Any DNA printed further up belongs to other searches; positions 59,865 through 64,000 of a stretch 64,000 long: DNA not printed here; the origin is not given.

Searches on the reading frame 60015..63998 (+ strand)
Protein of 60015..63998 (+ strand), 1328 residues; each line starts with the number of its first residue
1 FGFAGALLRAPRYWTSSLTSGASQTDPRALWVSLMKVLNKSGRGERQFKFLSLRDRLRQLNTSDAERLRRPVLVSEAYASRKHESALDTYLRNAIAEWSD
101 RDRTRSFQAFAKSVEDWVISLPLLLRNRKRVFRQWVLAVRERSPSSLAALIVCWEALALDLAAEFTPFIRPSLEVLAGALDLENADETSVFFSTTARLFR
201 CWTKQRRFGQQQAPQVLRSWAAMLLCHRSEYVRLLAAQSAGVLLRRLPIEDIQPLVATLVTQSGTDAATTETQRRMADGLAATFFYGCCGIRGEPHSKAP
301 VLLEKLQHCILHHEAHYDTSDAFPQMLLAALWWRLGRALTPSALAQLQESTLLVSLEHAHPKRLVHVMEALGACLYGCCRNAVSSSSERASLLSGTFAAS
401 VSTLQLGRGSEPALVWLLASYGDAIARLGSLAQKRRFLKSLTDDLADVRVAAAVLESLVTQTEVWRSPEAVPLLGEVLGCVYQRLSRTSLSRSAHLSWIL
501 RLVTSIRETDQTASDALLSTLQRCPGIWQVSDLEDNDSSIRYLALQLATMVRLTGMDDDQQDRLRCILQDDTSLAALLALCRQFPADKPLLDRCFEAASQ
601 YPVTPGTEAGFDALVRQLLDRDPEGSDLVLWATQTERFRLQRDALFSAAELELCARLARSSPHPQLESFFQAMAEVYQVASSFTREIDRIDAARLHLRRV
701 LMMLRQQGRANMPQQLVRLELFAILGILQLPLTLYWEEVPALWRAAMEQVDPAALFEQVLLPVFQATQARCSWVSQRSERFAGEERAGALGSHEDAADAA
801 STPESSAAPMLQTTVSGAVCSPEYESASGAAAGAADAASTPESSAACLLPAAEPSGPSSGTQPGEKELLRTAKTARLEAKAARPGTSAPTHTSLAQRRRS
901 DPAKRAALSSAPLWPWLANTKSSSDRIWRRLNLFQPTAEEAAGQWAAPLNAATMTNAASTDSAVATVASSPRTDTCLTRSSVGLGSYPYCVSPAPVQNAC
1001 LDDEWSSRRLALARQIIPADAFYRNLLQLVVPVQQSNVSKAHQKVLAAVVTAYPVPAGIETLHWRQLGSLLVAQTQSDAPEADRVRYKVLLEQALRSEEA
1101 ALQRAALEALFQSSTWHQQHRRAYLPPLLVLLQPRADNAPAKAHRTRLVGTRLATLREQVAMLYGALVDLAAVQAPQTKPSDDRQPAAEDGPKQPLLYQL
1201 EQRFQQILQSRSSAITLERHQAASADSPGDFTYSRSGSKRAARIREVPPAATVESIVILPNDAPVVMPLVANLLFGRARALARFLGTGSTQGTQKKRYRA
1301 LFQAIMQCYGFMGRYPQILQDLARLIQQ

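Call 71: search_protein_families(library=pfam, proteins=[window:60015-63998:+], max_evalue=0.01)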
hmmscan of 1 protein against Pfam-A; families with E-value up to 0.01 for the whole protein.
window:60015-63998:+ (1328 aa): 1 family
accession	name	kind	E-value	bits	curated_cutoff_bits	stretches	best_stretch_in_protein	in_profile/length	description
PF07539.18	UTP20_N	-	0.0014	17.5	27.6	0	1255-1305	89-136/615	U3 small nucleolar RNA-associated protein 20, N-terminal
